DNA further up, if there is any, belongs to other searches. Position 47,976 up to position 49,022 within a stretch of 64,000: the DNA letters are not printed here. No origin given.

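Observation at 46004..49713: Seven-gene ATGA-coupled operon: a lone pseudopilin, four uncharacterised envelope proteins, a DUF3108-like protein and TsaE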

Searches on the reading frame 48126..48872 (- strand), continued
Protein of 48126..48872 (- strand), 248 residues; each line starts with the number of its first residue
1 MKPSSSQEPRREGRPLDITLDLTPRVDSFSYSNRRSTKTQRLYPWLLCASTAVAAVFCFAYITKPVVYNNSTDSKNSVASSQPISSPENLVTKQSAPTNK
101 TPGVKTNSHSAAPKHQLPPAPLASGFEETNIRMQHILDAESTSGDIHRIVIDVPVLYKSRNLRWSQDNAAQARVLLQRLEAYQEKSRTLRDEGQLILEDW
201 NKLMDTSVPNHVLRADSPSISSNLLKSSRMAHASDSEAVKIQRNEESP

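Call 49: find_homologous_proteins(query=L084:5681-7375:+)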
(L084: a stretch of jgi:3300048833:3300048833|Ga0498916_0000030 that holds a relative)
Query L084:5681-7375:+ (565 aa): 5415 proteins with E <= 0.001 among 8000 candidates; the best 120 are listed.
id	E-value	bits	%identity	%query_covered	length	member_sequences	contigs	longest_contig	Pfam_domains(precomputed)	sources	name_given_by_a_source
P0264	0.0e+0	1226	95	100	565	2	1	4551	PF00437.27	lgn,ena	-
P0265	0.0e+0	1224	95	100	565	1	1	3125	PF00437.27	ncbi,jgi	jgi:type II secretory ATPase GspE/PulE/Tfp pilus assembly ATPase PilB-like protein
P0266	0.0e+0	1224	95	100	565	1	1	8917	PF00437.27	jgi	jgi:type II secretory ATPase GspE/PulE/Tfp pilus assembly ATPase PilB-like protein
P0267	0.0e+0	1223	95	100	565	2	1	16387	PF00437.27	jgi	jgi:type II secretory ATPase GspE/PulE/Tfp pilus assembly ATPase PilB-like protein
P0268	0.0e+0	1222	95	100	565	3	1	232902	PF00437.27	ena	-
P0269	0.0e+0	1221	94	100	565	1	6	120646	PF00437.27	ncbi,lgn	-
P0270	0.0e+0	1221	94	100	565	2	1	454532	PF00437.27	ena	-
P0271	0.0e+0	1220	94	100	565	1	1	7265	PF00437.27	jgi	jgi:type II secretory ATPase GspE/PulE/Tfp pilus assembly ATPase PilB-like protein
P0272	0.0e+0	1220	94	100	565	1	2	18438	PF00437.27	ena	-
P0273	0.0e+0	1219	95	100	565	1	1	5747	PF00437.27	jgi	jgi:type II secretory ATPase GspE/PulE/Tfp pilus assembly ATPase PilB-like protein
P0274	0.0e+0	1219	94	100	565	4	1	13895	PF00437.27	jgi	jgi:type II secretory ATPase GspE/PulE/Tfp pilus assembly ATPase PilB-like protein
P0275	0.0e+0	1218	95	100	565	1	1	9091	PF00437.27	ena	-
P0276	0.0e+0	1215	94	100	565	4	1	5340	PF00437.27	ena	-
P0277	0.0e+0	1214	94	100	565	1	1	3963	PF00437.27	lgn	-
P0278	0.0e+0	1213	94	100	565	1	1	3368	PF00437.27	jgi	-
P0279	0.0e+0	1213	93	100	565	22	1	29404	PF00437.27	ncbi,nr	ncbi:MAG: general secretion pathway protein GspE [Verrucomicrobiaceae bacterium]|nr:MAG: general sec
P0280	0.0e+0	1212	93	100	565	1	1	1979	PF00437.27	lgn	-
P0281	0.0e+0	1210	94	100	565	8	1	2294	PF00437.27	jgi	jgi:type II secretory ATPase GspE/PulE/Tfp pilus assembly ATPase PilB-like protein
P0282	0.0e+0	1208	94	100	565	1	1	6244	PF00437.27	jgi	jgi:type II secretory ATPase GspE/PulE/Tfp pilus assembly ATPase PilB-like protein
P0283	0.0e+0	1208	93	100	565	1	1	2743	PF00437.27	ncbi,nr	ncbi:MAG: Flp pilus assembly complex ATPase component TadA [Gloeobacteraceae cyanobacterium ES-bin-1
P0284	0.0e+0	1207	92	100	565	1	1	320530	PF00437.27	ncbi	-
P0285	0.0e+0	1206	93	100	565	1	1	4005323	PF00437.27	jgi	jgi:type II secretory ATPase GspE/PulE/Tfp pilus assembly ATPase PilB-like protein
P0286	0.0e+0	1206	93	100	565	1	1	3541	PF00437.27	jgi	jgi:type II secretory ATPase GspE/PulE/Tfp pilus assembly ATPase PilB-like protein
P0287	0.0e+0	1205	93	100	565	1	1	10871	PF00437.27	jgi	jgi:type II secretory ATPase GspE/PulE/Tfp pilus assembly ATPase PilB-like protein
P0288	0.0e+0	1204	93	100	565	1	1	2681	PF00437.27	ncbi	-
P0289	0.0e+0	1204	93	100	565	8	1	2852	PF00437.27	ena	-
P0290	0.0e+0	1203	93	100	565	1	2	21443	PF00437.27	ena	-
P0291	0.0e+0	1203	92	100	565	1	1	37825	PF00437.27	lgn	-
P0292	0.0e+0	1201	92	100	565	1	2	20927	PF00437.27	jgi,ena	jgi:type II secretory ATPase GspE/PulE/Tfp pilus assembly ATPase PilB-like protein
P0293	0.0e+0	1201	92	100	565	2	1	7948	PF00437.27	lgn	-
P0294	0.0e+0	1200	93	100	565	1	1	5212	PF00437.27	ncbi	-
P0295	0.0e+0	1200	93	100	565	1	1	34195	PF00437.27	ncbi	-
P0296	0.0e+0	1200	92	100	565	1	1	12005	PF00437.27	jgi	jgi:type II secretory ATPase GspE/PulE/Tfp pilus assembly ATPase PilB-like protein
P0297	0.0e+0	1200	92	100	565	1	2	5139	PF00437.27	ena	-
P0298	0.0e+0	1200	92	100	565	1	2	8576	PF00437.27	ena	-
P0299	0.0e+0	1200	92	100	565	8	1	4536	PF00437.27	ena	-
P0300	0.0e+0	1200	92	100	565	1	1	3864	PF00437.27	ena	-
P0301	0.0e+0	1199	92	100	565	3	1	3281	PF00437.27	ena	-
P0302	0.0e+0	1198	93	100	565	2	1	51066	PF00437.27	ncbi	-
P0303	0.0e+0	1198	92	100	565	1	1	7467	PF00437.27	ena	-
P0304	0.0e+0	1198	92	100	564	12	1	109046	PF00437.27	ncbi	-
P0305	0.0e+0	1198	92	100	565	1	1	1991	PF00437.27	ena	-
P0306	0.0e+0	1198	92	100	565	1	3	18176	PF00437.27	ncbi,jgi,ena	ncbi:MAG: ATPase, T2SS/T4P/T4SS family [Verrucomicrobiota bacterium]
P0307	0.0e+0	1198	94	100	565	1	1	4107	PF00437.27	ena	-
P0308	0.0e+0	1198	92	100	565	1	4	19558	PF00437.27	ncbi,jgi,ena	jgi:type II secretory ATPase GspE/PulE/Tfp pilus assembly ATPase PilB-like protein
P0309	0.0e+0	1197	92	100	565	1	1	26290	PF00437.27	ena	-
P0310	0.0e+0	1197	92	100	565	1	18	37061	PF00437.27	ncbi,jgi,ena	jgi:type II secretory ATPase GspE/PulE/Tfp pilus assembly ATPase PilB-like protein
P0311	0.0e+0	1196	92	100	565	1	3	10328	PF00437.27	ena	-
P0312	0.0e+0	1196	92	100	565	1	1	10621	PF00437.27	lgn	-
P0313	0.0e+0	1195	92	100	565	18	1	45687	PF00437.27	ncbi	-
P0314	0.0e+0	1195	93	100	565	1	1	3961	PF00437.27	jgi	jgi:type II secretory ATPase GspE/PulE/Tfp pilus assembly ATPase PilB-like protein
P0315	0.0e+0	1195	91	100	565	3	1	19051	PF00437.27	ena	-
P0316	0.0e+0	1194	91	100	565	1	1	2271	PF00437.27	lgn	-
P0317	0.0e+0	1194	93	100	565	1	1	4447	PF00437.27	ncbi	-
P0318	0.0e+0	1194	92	100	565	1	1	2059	PF00437.27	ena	-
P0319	0.0e+0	1193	92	100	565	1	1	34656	PF00437.27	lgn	-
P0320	0.0e+0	1192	92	100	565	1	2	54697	PF00437.27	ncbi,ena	-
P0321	0.0e+0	1192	92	100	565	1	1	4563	PF00437.27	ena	-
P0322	0.0e+0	1191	92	100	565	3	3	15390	PF00437.27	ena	-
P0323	0.0e+0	1191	91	100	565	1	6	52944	PF00437.27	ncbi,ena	-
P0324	0.0e+0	1191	92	100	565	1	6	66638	PF00437.27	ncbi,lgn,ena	-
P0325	0.0e+0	1190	91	100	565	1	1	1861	PF00437.27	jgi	jgi:type II secretory ATPase GspE/PulE/Tfp pilus assembly ATPase PilB-like protein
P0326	0.0e+0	1190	91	100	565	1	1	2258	PF00437.27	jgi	jgi:type II secretory ATPase GspE/PulE/Tfp pilus assembly ATPase PilB-like protein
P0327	0.0e+0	1189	92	100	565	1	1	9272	PF00437.27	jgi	-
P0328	0.0e+0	1185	92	100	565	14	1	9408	PF00437.27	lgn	-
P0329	0.0e+0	1185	92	100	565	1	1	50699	PF00437.27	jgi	jgi:type II secretory ATPase GspE/PulE/Tfp pilus assembly ATPase PilB-like protein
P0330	0.0e+0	1185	92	100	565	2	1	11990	PF00437.27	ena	-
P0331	0.0e+0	1183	91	100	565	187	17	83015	PF00437.27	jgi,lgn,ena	jgi:type II secretory ATPase GspE/PulE/Tfp pilus assembly ATPase PilB-like protein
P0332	0.0e+0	1183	92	100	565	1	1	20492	PF00437.27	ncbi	-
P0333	0.0e+0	1183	91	100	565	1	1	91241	PF00437.27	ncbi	-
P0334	0.0e+0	1183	91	100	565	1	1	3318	PF00437.27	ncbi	ncbi:MAG: Flp pilus assembly complex ATPase component TadA [Verrucomicrobiota bacterium]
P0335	0.0e+0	1183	92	100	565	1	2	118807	PF00437.27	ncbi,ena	-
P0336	0.0e+0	1182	91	100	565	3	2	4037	PF00437.27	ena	-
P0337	0.0e+0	1182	90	100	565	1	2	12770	PF00437.27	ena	-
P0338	0.0e+0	1182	91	100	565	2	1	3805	PF00437.27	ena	-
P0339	0.0e+0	1181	90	100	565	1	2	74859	PF00437.27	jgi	jgi:type II secretory ATPase GspE/PulE/Tfp pilus assembly ATPase PilB-like protein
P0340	0.0e+0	1180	94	97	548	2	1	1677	PF00437.27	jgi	jgi:type II secretory ATPase GspE/PulE/Tfp pilus assembly ATPase PilB-like protein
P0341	0.0e+0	1178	91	100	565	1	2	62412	PF00437.27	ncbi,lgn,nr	ncbi:MAG: GspE/PulE family protein [Verrucomicrobiales bacterium]|nr:ATPase, T2SS/T4P/T4SS family [V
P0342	0.0e+0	1178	91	100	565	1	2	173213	PF00437.27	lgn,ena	-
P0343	0.0e+0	1177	90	100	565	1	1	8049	PF00437.27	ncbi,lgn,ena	-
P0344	0.0e+0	1176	91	100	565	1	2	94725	PF00437.27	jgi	-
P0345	0.0e+0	1176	90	100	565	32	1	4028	PF00437.27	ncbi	ncbi:MAG: ATPase, T2SS/T4P/T4SS family [Luteolibacter sp.]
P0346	0.0e+0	1176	90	100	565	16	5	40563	PF00437.27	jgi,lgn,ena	jgi:type II secretory ATPase GspE/PulE/Tfp pilus assembly ATPase PilB-like protein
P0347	0.0e+0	1175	90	100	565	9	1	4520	PF00437.27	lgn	-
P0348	0.0e+0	1175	91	100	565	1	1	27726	PF00437.27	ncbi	-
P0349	0.0e+0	1174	90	100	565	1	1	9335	PF00437.27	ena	-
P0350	0.0e+0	1174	90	100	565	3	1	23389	PF00437.27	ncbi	-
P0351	0.0e+0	1174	90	100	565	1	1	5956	PF00437.27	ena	-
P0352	0.0e+0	1173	90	100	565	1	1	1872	PF00437.27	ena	-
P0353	0.0e+0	1173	90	100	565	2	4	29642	PF00437.27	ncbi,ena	-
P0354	0.0e+0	1172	90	100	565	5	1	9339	PF00437.27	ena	-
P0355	0.0e+0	1171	90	100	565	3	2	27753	PF00437.27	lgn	-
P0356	0.0e+0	1170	90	100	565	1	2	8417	PF00437.27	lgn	-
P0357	0.0e+0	1170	90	100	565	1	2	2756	PF00437.27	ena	-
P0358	0.0e+0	1168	90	100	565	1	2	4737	PF00437.27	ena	-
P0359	0.0e+0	1166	90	100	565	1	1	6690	PF00437.27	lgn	-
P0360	0.0e+0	1165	89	100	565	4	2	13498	PF00437.27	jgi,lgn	jgi:type II secretory ATPase GspE/PulE/Tfp pilus assembly ATPase PilB-like protein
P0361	0.0e+0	1165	89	100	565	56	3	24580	PF00437.27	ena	-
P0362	0.0e+0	1164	90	100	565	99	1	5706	PF00437.27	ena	-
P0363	0.0e+0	1163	90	100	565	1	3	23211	PF00437.27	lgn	-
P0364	0.0e+0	1163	89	100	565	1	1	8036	PF00437.27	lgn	-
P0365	0.0e+0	1160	90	100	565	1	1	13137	PF00437.27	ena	-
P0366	0.0e+0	1160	88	100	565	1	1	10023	PF00437.27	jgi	jgi:type II secretory ATPase GspE/PulE/Tfp pilus assembly ATPase PilB-like protein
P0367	0.0e+0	1160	89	100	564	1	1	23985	PF00437.27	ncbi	-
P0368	0.0e+0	1159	89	100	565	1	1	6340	PF00437.27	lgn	-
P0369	0.0e+0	1158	89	100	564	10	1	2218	PF00437.27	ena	-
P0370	0.0e+0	1156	89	100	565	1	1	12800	PF00437.27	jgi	jgi:type II secretory ATPase GspE/PulE/Tfp pilus assembly ATPase PilB-like protein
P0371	0.0e+0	1156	89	100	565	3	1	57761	PF00437.27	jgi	jgi:type II secretory ATPase GspE/PulE/Tfp pilus assembly ATPase PilB-like protein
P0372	0.0e+0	1154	90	100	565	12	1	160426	PF00437.27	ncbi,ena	-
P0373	0.0e+0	1154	91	97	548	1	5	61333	PF00437.27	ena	-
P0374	0.0e+0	1153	89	100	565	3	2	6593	PF00437.27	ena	-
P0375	0.0e+0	1153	91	97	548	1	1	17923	PF00437.27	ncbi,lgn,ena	-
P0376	0.0e+0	1152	91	97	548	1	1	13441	PF00437.27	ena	-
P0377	0.0e+0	1151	89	100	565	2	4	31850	PF00437.27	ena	-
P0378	0.0e+0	1150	89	99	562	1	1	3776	PF00437.27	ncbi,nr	ncbi:MAG TPA: ATPase, T2SS/T4P/T4SS family, partial [Luteolibacter sp.]|nr:ATPase, T2SS/T4P/T4SS fam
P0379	0.0e+0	1148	89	100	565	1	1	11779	PF00437.27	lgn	-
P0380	0.0e+0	1147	87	100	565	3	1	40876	PF00437.27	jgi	jgi:type II secretory ATPase GspE/PulE/Tfp pilus assembly ATPase PilB-like protein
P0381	0.0e+0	1146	88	100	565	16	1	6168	PF00437.27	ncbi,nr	ncbi:MAG: general secretion pathway protein GspE [Verrucomicrobiaceae bacterium]|nr:MAG: general sec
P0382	0.0e+0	1145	87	100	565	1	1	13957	PF00437.27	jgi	-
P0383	0.0e+0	1145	88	100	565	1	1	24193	PF00437.27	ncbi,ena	-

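Call 52: fold_search(model_id=the predicted structure, library=pdb)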
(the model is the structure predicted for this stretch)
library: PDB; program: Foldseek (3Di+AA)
matches with E <= 10: 76; with E <= 0.001: 0
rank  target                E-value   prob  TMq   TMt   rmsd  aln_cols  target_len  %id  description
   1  9c3c_b                1.1e+00  0.04  0.08  0.08  36.3       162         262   11  Cryo-EM structure of native dystrophin-glycoprotein complex (DGC) (released 2024-10-23)
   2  8yt8_B                3.1e+00  0.04  0.09  0.08  36.2       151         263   12  Cryo-EM structure of the dystrophin glycoprotein complex (released 2024-12-11)
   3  7egd_A                4.0e+00  0.08  0.14  0.06  13.8        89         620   12  SCP promoter-bound TFIID-TFIIA in initial TBP-loading state (released 2021-05-12)
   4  7egh_A                4.0e+00  0.08  0.14  0.06  13.8        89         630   12  TFIID lobe C subcomplex (released 2021-05-12)
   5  1hbx_B                4.0e+00  0.08  0.07  0.20  10.8        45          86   18  Ternary Complex of SAP-1 and SRF with specific SRE DNA (released 2001-06-27)
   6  1hbx_A                4.3e+00  0.08  0.07  0.19  10.8        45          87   18  Ternary Complex of SAP-1 and SRF with specific SRE DNA (released 2001-06-27)
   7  1k6o_C                4.3e+00  0.07  0.07  0.20  10.9        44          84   18  Crystal Structure of a Ternary SAP-1/SRF/c-fos SRE DNA Complex (released 2002-01-17)
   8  8p7x_r                4.6e+00  0.08  0.11  0.18  18.9        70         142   17  Mycoplasma pneumoniae 70S ribosome in chloramphenicol-treated cells (released 2024-11-20)
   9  1srs_A                4.6e+00  0.07  0.07  0.20  10.9        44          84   18  SERUM RESPONSE FACTOR (SRF) CORE COMPLEXED WITH SPECIFIC SRE DNA (released 1995-07-28)
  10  9f07_C                4.9e+00  0.08  0.14  0.35  22.4        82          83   13  TUBULIN:STATHMIN:DARPIN:TAU MTBR3 COMPLEX (released 2024-11-13)
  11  7ohr_g                4.9e+00  0.08  0.13  0.30  26.9        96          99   14  Nog1-TAP associated immature ribosomal particle population E from S. cerevisiae (released 2021-11-10)
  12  1ef0_A                4.9e+00  0.05  0.10  0.07   9.5        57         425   12  CRYSTAL STRUCTURE OF PI-SCEI MINIPRECURSOR (released 2000-06-07)
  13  3j9m_a                5.3e+00  0.09  0.11  0.29  12.2        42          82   12  Structure of the human mitochondrial ribosome (class 1) (released 2015-04-15)
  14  8rc3_B                5.3e+00  0.08  0.07  0.05   3.4        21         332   14  DNA bound type IV-A1 CRISPR effector complex from P. oleovorans (released 2024-11-06)
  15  5k6m                  5.3e+00  0.08  0.08  0.03   3.1        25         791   24  Structure of a GH3 b-glIcosidase from cow rumen metagenome in complex with glucose (released 2016-10-05)
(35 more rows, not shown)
